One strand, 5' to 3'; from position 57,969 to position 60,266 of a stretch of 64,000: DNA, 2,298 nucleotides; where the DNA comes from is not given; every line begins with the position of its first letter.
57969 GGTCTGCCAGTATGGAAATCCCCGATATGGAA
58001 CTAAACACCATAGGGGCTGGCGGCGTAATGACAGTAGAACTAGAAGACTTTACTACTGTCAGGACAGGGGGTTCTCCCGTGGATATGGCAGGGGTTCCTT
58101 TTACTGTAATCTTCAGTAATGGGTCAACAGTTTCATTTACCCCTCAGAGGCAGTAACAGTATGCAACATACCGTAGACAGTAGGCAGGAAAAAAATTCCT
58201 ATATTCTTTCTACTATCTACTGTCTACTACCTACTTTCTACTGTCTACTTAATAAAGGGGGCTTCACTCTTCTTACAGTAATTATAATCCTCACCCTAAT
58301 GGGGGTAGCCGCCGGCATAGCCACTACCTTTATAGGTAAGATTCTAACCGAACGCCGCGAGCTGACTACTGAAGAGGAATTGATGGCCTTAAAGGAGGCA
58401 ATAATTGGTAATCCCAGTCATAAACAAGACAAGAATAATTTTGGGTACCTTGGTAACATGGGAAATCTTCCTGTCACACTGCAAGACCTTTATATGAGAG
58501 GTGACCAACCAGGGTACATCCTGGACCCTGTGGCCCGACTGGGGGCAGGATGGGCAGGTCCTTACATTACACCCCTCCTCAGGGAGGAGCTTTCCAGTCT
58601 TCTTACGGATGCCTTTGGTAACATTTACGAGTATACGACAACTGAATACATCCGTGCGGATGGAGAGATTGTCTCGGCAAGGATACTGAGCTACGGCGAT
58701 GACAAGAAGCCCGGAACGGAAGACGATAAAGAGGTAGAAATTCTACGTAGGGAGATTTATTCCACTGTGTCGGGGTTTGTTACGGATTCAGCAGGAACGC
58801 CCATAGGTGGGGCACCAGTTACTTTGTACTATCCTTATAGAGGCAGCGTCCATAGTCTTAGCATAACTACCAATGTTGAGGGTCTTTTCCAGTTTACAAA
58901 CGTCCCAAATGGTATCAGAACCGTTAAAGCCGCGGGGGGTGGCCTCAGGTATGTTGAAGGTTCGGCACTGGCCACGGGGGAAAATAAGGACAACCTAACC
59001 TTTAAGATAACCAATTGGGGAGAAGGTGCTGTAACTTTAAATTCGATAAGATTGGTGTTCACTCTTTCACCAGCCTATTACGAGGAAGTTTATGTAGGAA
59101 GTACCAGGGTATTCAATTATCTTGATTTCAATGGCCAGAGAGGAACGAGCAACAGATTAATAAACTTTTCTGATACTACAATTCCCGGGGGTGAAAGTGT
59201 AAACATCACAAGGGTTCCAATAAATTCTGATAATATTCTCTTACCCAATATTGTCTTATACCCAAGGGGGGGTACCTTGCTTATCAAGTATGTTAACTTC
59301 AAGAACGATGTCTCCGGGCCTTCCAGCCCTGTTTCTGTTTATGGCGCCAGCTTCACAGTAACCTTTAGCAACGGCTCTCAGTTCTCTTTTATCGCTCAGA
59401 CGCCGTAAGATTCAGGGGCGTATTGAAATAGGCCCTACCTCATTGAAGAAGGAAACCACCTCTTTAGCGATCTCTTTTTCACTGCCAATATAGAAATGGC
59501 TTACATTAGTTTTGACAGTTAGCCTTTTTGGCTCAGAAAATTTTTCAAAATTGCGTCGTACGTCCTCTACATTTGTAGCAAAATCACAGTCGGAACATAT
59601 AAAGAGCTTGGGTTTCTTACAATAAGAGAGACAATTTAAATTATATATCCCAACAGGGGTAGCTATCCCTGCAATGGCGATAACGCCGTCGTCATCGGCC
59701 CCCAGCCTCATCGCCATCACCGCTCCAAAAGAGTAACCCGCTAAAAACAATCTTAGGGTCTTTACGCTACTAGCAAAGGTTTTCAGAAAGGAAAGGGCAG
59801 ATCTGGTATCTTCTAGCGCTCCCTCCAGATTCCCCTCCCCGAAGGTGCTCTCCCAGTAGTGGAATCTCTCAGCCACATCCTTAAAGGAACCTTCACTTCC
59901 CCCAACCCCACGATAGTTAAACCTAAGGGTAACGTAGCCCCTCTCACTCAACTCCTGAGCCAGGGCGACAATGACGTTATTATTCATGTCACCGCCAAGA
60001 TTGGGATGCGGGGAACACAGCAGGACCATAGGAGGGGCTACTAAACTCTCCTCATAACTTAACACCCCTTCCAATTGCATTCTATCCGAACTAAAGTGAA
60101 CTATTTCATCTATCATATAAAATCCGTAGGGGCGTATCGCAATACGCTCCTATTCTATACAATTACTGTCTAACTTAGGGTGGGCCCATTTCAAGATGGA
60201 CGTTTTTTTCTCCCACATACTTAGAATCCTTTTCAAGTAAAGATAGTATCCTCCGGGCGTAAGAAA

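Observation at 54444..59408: Four tandem paralogous giant pseudopilins with no assembly machinery in view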

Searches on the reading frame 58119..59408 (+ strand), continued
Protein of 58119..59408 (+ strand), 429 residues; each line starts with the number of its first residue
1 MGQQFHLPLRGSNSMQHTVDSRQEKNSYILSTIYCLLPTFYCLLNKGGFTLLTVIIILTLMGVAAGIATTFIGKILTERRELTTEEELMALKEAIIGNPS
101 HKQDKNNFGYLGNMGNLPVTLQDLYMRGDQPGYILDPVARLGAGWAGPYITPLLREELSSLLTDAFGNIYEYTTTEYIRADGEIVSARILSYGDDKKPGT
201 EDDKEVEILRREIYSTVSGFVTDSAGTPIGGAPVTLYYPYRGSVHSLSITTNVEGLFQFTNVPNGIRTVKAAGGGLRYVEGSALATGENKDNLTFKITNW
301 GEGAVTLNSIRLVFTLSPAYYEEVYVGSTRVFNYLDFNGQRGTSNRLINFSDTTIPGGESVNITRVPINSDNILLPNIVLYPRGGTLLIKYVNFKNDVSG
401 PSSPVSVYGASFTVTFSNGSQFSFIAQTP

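Call 63: find_encoding_contigs(protein=P0001, flank=10000, max_places=2)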
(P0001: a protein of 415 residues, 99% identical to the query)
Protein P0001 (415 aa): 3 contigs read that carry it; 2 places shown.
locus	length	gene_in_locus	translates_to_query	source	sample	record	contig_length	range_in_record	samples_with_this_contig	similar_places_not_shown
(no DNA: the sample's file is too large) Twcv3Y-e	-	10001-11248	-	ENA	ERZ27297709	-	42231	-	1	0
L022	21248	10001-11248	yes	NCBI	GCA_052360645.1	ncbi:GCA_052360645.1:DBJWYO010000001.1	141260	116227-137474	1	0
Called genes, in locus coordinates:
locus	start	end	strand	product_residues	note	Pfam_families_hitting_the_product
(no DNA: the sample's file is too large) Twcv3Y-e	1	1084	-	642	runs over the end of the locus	PF13292:DXP_synthase_N, PF02775:TPP_enzyme_C (weak), PF02779:Transket_pyr, PF02780:Transketolase_C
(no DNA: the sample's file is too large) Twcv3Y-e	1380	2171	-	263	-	PF13277:YmdB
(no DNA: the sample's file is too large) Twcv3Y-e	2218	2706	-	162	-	PF01467:CTP_transf_like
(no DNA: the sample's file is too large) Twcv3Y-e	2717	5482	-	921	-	PF03968:LptD_N (faint), PF04453:LptD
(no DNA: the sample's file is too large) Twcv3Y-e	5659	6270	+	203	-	PF10604:Polyketide_cyc2, PF03364:Polyketide_cyc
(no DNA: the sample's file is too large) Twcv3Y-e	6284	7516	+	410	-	PF13620:CarboxypepD_reg (faint)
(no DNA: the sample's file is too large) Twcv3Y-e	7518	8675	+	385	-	PF13620:CarboxypepD_reg (weak)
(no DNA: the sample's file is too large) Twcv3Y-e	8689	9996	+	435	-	PF13620:CarboxypepD_reg (faint)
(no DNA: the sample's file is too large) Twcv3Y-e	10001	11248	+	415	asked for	PF13620:CarboxypepD_reg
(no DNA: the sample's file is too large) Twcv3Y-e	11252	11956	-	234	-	PF12146:Hydrolase_4 (weak)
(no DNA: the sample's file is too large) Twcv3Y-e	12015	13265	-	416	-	PF02085:Cytochrom_CIII (faint), PF14537:Cytochrom_c3_2 (faint), PF14522:Cytochrome_C7 (weak)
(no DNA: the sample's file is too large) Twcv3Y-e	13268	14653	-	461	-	PF02085:Cytochrom_CIII (faint), PF14522:Cytochrome_C7 (faint), PF14537:Cytochrom_c3_2 (faint)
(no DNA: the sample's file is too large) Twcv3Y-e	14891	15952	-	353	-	PF14522:Cytochrome_C7 (faint), PF13435:Cytochrome_C554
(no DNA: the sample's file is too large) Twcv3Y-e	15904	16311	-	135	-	PF00032:Cytochrom_B_C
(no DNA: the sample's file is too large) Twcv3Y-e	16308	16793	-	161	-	PF00033:Cytochrome_B, PF13631:Cytochrom_B_N_2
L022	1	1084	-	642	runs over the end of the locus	PF13292:DXP_synthase_N, PF02775:TPP_enzyme_C (weak), PF02779:Transket_pyr, PF02780:Transketolase_C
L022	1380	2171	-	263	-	PF13277:YmdB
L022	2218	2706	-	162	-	PF01467:CTP_transf_like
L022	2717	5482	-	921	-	PF03968:LptD_N (faint), PF04453:LptD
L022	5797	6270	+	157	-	PF10604:Polyketide_cyc2, PF03364:Polyketide_cyc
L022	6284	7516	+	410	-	PF13620:CarboxypepD_reg (faint)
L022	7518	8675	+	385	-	PF13620:CarboxypepD_reg (weak)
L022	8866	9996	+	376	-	PF13620:CarboxypepD_reg (weak)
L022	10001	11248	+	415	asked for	PF13620:CarboxypepD_reg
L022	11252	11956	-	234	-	PF12146:Hydrolase_4 (weak)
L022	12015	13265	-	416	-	PF02085:Cytochrom_CIII (faint), PF14537:Cytochrom_c3_2 (faint), PF14522:Cytochrome_C7 (weak)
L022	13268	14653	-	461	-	PF02085:Cytochrom_CIII (faint), PF14522:Cytochrome_C7 (faint), PF14537:Cytochrom_c3_2 (faint)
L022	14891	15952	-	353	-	PF14522:Cytochrome_C7 (faint), PF13435:Cytochrome_C554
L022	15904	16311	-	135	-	PF00032:Cytochrom_B_C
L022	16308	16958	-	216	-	PF00033:Cytochrome_B, PF13631:Cytochrom_B_N_2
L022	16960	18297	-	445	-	PF00202:Aminotran_3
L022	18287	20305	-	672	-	PF01136:Peptidase_U32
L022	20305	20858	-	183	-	-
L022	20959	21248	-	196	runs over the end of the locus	-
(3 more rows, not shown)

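Call 64: find_encoding_contigs(protein=P0174, flank=10000, max_places=2)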
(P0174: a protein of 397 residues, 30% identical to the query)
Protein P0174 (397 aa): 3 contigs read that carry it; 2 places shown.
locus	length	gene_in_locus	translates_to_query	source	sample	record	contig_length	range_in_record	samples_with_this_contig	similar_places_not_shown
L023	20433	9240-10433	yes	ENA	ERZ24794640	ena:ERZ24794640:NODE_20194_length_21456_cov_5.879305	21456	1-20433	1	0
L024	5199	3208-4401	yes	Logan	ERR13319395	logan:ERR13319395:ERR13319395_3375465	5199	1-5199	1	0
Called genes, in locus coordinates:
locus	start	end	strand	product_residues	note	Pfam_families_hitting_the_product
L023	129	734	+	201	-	PF01478:Peptidase_A24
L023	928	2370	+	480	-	PF00989:PAS, PF08448:PAS_4 (weak), PF13426:PAS_9, PF00512:HisKA, PF02518:HATPase_c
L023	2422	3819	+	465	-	PF00072:Response_reg, PF00158:Sigma54_activat, PF14532:Sigma54_activ_2, PF00004:AAA (weak), PF25601:AAA_lid_14, PF18024:HTH_50 (weak), PF02954:HTH_8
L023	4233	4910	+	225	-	PF08334:T2SSG (faint), PF22434:PilW_C (faint)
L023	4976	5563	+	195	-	PF07963:N_methyl, PF08334:T2SSG (faint)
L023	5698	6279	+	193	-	PF07963:N_methyl (weak), PF08334:T2SSG (faint)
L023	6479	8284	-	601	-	PF00211:Guanylate_cyc, PF00069:Pkinase, PF07714:PK_Tyr_Ser-Thr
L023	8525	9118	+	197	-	PF08334:T2SSG (faint), PF22434:PilW_C (faint)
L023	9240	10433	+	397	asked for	PF13620:CarboxypepD_reg (weak)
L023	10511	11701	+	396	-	PF13620:CarboxypepD_reg (weak)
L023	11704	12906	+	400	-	PF02369:Big_1 (faint), PF13620:CarboxypepD_reg (weak)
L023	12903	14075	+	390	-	-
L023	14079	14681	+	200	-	PF07963:N_methyl, PF08334:T2SSG (faint)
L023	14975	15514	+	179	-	-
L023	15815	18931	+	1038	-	PF09430:EMC7_beta-sandw (weak), PF13620:CarboxypepD_reg, PF13715:CarbopepD_reg_2 (weak), PF22904:NOMO1-like_2nd (faint), PF01833:TIG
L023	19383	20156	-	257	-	PF22434:PilW_C (faint)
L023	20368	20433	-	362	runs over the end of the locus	?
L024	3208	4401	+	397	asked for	PF13620:CarboxypepD_reg (weak)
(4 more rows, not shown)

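Call 69: search_protein_families(library=ncbifam, proteins=[L019:6373-7848:-, L019:5793-6371:-, L019:5198-5788:-, L018:6536-7384:-, L018:4714-6522:-, L018:7385-9232:-, L018:17465-19162:-, L018:16252-17457:-, L023:129-734:+, L018:9411-10004:+], max_evalue=0.001)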
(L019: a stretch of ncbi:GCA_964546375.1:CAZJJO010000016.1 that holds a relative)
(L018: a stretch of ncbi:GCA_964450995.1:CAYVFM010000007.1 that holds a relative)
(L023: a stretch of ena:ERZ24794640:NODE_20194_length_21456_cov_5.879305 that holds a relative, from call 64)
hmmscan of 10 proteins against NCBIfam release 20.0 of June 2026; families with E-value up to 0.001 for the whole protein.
L019:6373-7848:- (491 aa): 0 families

L019:5793-6371:- (192 aa): 0 families

L019:5198-5788:- (196 aa): 0 families

L018:6536-7384:- (282 aa): 3 families
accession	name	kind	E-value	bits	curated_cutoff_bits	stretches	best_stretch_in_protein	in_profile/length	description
TIGR03015.1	pepcterm_ATPase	hypoth_equivalog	1.3e-94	316.6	324.5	1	3-269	2-267/269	XrtA/PEP-CTERM system-associated ATPase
NF038181.1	reg_ATPase_IniR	equivalog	0.00022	19.7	750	0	47-76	22-51/827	isoniazid response ATPase/transcriptional regulator IniR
NF000355.4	ribo_prot_ABC_F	equivalog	0.00066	18.6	380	1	32-85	328-382/499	ribosomal protection-like ABC-F family protein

L018:4714-6522:- (602 aa): 25 families
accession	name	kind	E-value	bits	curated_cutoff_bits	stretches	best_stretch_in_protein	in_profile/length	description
NF047373.1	BB0259_flg_lyt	exception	3e-23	82.5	234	1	225-317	555-650/705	flagellar assembly lytic transglycosylase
NF033762.1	social_mot_Tgl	equivalog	1.3e-20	73.8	225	1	410-576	29-198/252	social motility TPR repeat lipoprotein Tgl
TIGR02521.1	type_IV_pilW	equivalog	2.8e-18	66.4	154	1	411-577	30-201/234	type IV pilus biogenesis/stability protein PilW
NF040959.1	MamA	equivalog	4.9e-17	62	200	1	410-576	35-201/204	magnetosome protein MamA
TIGR02917.1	PEP_TPR_lipo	equivalog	1.8e-13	49.3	312.2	1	424-579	511-666/899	XrtA/PEP-CTERM system TPR-repeat protein PrsT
NF008631.0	PRK11619.1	equivalog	2.7e-11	42.6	536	1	227-318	488-586/644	murein transglycosylase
NF033920.0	C39_PA2778_fam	equivalog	4.4e-11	42.7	150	2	411-475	189-253/255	PA2778 family cysteine peptidase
NF033758.1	gliding_GltE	equivalog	6.5e-11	41.8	225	1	437-576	213-353/411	adventurous gliding motility TPR repeat lipoprotein GltE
TIGR02552.1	LcrH_SycD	equivalog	1e-10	41.4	104.8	1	492-581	30-119/136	SycD/LcrH family type III secretion system chaperone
NF008670.0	PRK11671.1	equivalog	1.1e-08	34.7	375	1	222-295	196-276/359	membrane-bound lytic murein transglycosylase MltC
TIGR00540.1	TPR_hemY_coli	hypoth_equivalog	3.5e-08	32.6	142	1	456-572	271-383/385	heme biosynthesis-associated TPR protein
NF052415.1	T3SS_chap_SctY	equivalog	2.3e-07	31.3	70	2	453-542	13-105/106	type III secretion apparatus assembly chaperone SctY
NF008112.0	PRK10859.1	equivalog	6.9e-07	28.1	354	1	227-300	298-366/483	membrane-bound lytic murein transglycosylase MltF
NF012014.0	PRK15470.1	equivalog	8.9e-07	28.7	233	1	221-294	42-122/203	membrane-bound lytic murein transglycosylase EmtA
NF008391.2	PRK11189.1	equivalog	1.8e-06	27.7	250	1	431-505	84-158/297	lipoprotein NlpI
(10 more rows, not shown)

L018:7385-9232:- (615 aa): 9 families
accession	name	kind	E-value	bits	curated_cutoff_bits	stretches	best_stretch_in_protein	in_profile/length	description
TIGR02519.1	pilus_MshL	equivalog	2.6e-62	210.4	250.2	1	323-586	2-288/290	pilus (MSHA type) biogenesis protein MshL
TIGR02515.1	IV_pilus_PilQ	subfamily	5.4e-49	167.3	284.35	2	398-586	247-425/428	type IV pilus secretin PilQ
TIGR02517.1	type_II_gspD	equivalog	4.2e-45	154.3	351.35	2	393-584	400-586/600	type II secretion system secretin GspD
TIGR02516.1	type_III_yscC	equivalog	6.7e-31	107.3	238.45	1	316-586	195-459/463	type III secretion system outer membrane ring subunit SctC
NF010083.0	PRK13568.1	equivalog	1.3e-28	99.9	554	1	330-587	162-416/419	DNA uptake porin HofQ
TIGR02520.1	pilus_B_mal_scr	equivalog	6.2e-27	94.3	287.65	1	318-584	236-510/513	PilN family type IVB pilus formation outer membrane protein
NF042912.1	Amuc_1098_fam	equivalog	4.2e-25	87.9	750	2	517-588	725-796/805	Amuc_1098 family type IV pilus outer membrane protein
NF007851.2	PRK10560.1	exception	9.5e-22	77.4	598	1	337-587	161-408/412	DNA uptake porin HofQ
NF011873.0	PRK15346.1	equivalog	2.2e-19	69.5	524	1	353-582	266-487/499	EscC/YscC/HrcC family type III secretion system outer membrane ring protein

L018:17465-19162:- (565 aa): 22 families
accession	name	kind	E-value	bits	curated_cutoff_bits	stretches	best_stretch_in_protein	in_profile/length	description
TIGR02533.1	type_II_gspE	equivalog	1.6e-167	558.1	630.25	1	82-563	7-485/486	type II secretion system ATPase GspE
TIGR02538.1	type_IV_pilB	equivalog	1e-163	545.9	675.65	1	7-564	2-562/564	type IV-A pilus assembly ATPase PilB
NF053534.1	T4PilAsmATPsTfpB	equivalog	6.1e-137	457.5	850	1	77-564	95-582/584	type IV pilus assembly ATPase TfpB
NF007755.0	PRK10436.1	equivalog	1.3e-132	442.8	617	1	84-564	14-459/465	type II secretion system protein GspE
NF041000.1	ATPase_ComGA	equivalog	8.8e-76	254.4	300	1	187-452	2-266/267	competence type IV pilus ATPase ComGA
TIGR01420.1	pilT_fam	subfamily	2.3e-52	178.3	319.1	1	185-452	2-269/343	PilT/PilU family type 4a pilus ATPase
TIGR02525.1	plasmid_TraJ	equivalog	3.7e-25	88.7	368.3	1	293-431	131-272/372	plasmid transfer ATPase TraJ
TIGR02524.1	dot_icm_DotB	equivalog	7.9e-23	81.2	463.3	1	312-430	131-258/358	Dot/Icm type IV secretion system ATPase DotB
NF058587.1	archaellum_moto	equivalog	1.7e-15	56.8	550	1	291-429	251-394/527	archaellum flagellar ATPase motor FlaI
TIGR02782.1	TrbB_P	equivalog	4.2e-15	55.8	304.55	1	297-432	119-256/303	P-type conjugative transfer ATPase TrbB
NF053729.1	c-di-GMP_motif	domain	9e-15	54.2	38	1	6-56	1-51/53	cyclic di-GMP-binding domain-containing protein, MshE-related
NF010469.0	PRK13894.1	subfamily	9.6e-15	54.7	508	1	298-429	133-265/320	conjugal transfer ATPase TrbB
NF008411.1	PRK11234.1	equivalog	4.2e-14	51.9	1170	1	6-168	483-644/723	cyclic di-3',5'-guanylate-activated glycosyltransferase NfrB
TIGR03819.1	heli_sec_ATPase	hypoth_equivalog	2e-13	50.3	373.15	1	288-433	151-302/340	TadA family conjugal transfer-associated ATPase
TIGR02788.1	VirB11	equivalog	2.4e-13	49.8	249.95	1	318-432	147-266/308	P-type DNA transfer ATPase VirB11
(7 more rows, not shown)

L018:16252-17457:- (401 aa): 6 families
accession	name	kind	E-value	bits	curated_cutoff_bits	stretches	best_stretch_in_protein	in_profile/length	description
TIGR02120.1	GspF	equivalog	1.5e-96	324.1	424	1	4-399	1-401/401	type II secretion system inner membrane protein GspF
NF052607.1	T4PiliAsmPilCThrm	equivalog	1.3e-82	278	700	1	1-399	1-404/406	type IV pilus assembly protein PilC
NF052606.1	T4PiliAsmPilCMyx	equivalog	1.2e-81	274.7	700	1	2-399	20-418/419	type IV pilus assembly protein PilC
NF047826.1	T3SSXpsF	equivalog_domain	5.6e-70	236.2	650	1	1-400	1-405/405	type II secretion system protein XpsF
NF007861.0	PRK10573.1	equivalog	2.3e-65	221.2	401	1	4-395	7-394/401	protein transport protein HofC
NF041012.2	T4P_ComGB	equivalog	5.3e-35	121.3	240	1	67-397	6-332/332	competence type IV pilus assembly protein ComGB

L023:129-734:+ (201 aa): 0 families

L018:9411-10004:+ (197 aa): 4 families
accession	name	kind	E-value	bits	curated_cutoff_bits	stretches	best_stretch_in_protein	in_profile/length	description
TIGR01710.1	typeII_sec_gspG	equivalog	9.5e-16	58.1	88.85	2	4-63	2-61/134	type II secretion system major pseudopilin GspG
TIGR02596.1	TIGR02596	subfamily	6.4e-05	23.1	70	1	6-57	2-54/196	Verru_Chthon cassette protein D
TIGR02532.1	IV_pilin_GFxxxE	domain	0.00058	19.6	16.3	1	3-24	2-23/24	prepilin-type N-terminal cleavage/methylation domain-containing protein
NF007862.0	PRK10574.1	equivalog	0.00082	19.5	138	0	3-37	5-39/145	prepilin peptidase-dependent pilin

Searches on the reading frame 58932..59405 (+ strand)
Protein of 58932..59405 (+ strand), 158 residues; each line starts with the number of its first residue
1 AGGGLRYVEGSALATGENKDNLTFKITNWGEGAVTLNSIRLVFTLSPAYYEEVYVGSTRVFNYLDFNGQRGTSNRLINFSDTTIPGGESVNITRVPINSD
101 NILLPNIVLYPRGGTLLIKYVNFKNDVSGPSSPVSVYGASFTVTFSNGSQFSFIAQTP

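Call 36: predict_structure(alignment_id=A4)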
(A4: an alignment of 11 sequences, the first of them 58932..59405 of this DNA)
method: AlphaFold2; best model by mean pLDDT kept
length: 158 residues; sequences in the alignment: 11
mean_pLDDT: 89.0   pTM: 0.82
mean pLDDT of the five models: 89.0, 88.4, 88.1, 87.9, 87.5
residues with pLDDT >= 90: 118; 70-90: 12; 50-70: 26; < 50: 2
segments of 3 or more residues with pLDDT < 50: none
pLDDT, mean of each block of 10 residues (from residue 1): 77 97 94 94 97 98 96 98 83 64 59 87 97 98 96 93
secondary structure, 60 per line:
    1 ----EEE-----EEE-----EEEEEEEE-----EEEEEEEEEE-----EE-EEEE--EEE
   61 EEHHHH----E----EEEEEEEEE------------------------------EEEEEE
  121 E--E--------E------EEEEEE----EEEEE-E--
elements in order: E5-7 E13-15 E21-28 E34-43 E52-55 E58-62 H63-66 E76-84 E115-121 E140-145 E150-154

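Call 42: fold_search(model_id=the predicted structure, library=pdb)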
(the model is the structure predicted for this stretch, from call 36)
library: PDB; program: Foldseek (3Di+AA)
matches with E <= 10: 1332; with E <= 0.001: 0
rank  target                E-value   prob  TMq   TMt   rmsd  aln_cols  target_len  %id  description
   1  8q30_0                1.1e-02  0.94  0.30  0.33   8.3       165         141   16  Sulfolobus acidocaldarius AAP filament. (released 2024-03-06)
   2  8zjf_A                1.5e-02  0.82  0.31  0.08  10.7       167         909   13  Cryo-EM structure of human integrin alpha-E beta-7 (released 2024-06-05)
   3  4gfx                  1.6e-02  0.75  0.29  0.30  15.2       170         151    8  Crystal structure of the N-terminal domain of TXNIP (released 2014-02-05)
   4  8fk7_A                1.8e-02  0.99  0.38  0.43   6.8       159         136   14  Structure of the Pyrobaculum calidifontis flagellar-like archaeal type IV pilus (released 2023-06-28)
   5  9fyn                  1.9e-02  0.60  0.25  0.08  10.2       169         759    7  Lacto-N-biosidase from Trueperella pyogenes (released 2024-10-09)
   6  1xvs_A                2.0e-02  0.82  0.29  0.35   9.8       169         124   11  Crystal structure of apaG Protein from Vibrio cholerae (released 2004-12-14)
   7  6p1e_B                2.3e-02  0.95  0.36  0.44  10.8       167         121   11  Cu-bound PmoF1 PCuAC domain (dimer) (released 2019-09-25)
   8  6p16_A                2.5e-02  0.92  0.34  0.42  10.5       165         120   12  Cu-bound PCuAC domain from PmoF1 (released 2019-09-25)
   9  4p94_B                2.5e-02  0.92  0.32  0.38  15.4       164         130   12  The crystal structure of the soluble domain of Sulfolobus acidocaldarius FlaF (residues 35-164) (released 2015-04-22)
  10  5l7u_A                2.7e-02  0.57  0.28  0.10  13.3       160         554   11  Crystal structure of BvGH123 with bound GalNAc (released 2017-03-22)
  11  8btk_TA               2.9e-02  0.63  0.25  0.24  10.2       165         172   13  Structure of the TRAP complex with the Sec translocon and a translating ribosome (released 2023-05-24)
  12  7usm_A                3.0e-02  0.94  0.39  0.10   5.7       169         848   14  Integrin alphaM/beta2 ectodomain (released 2022-08-17)
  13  8b5l_q                3.4e-02  0.69  0.27  0.28   9.8       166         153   10  Cryo-EM structure of ribosome-Sec61-TRAP (TRanslocon Associated Protein) translocon complex (released 2023-03-01)
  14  4i3g_B                3.8e-02  0.72  0.33  0.10   8.7       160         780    6  Crystal Structure of DesR, a beta-glucosidase from Streptomyces venezuelae in complex with D-glucose. (released 2013-02-20)
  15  6p1f                  4.2e-02  0.91  0.37  0.44  10.8       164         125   12  apo PmoF2 PCuAC domain (released 2019-09-25)
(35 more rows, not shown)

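Call 75: search_solved_structures(query=A4, max_evalue=10)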
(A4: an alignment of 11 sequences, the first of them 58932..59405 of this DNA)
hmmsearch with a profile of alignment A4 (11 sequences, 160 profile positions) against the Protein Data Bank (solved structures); distinct sequences matched with E-value up to 10: 2.
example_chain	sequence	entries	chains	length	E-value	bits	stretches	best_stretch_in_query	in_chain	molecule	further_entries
1g43_A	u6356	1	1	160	0.48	13.4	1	6-49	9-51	SCAFFOLDING PROTEIN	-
1nhc_A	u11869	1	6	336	1.4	11.9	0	54-120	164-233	Polygalacturonase I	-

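Call 76: search_protein_families(library=pfam, alignment_id=A4, max_evalue=1)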
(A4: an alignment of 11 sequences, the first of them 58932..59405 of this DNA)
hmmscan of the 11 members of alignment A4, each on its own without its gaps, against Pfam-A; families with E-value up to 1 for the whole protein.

A. member 1, window:58932-59405:+ (158 aa): 0 families

B. families by the number of members that match (of 11 scanned): 3 families
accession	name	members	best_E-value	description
PF19167.5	DUF5849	1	0.033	Family of unknown function (DUF5849)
PF23200.1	DUF7061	1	0.094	Domain of unknown function (DUF7061)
PF17994.7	Glft2_N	1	0.25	Galactofuranosyltransferase 2 N-terminal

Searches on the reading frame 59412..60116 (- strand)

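Call 41: search_protein_families(library=pfam, proteins=[window:59412-60116:-], max_evalue=0.00001)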
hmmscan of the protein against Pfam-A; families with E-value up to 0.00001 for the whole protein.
window:59412-60116:- (234 aa): 1 family
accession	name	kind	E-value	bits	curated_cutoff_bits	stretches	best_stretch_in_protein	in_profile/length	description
PF12146.15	Hydrolase_4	-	1.5e-06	28.2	27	1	49-151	20-107/239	Serine aminopeptidase, S33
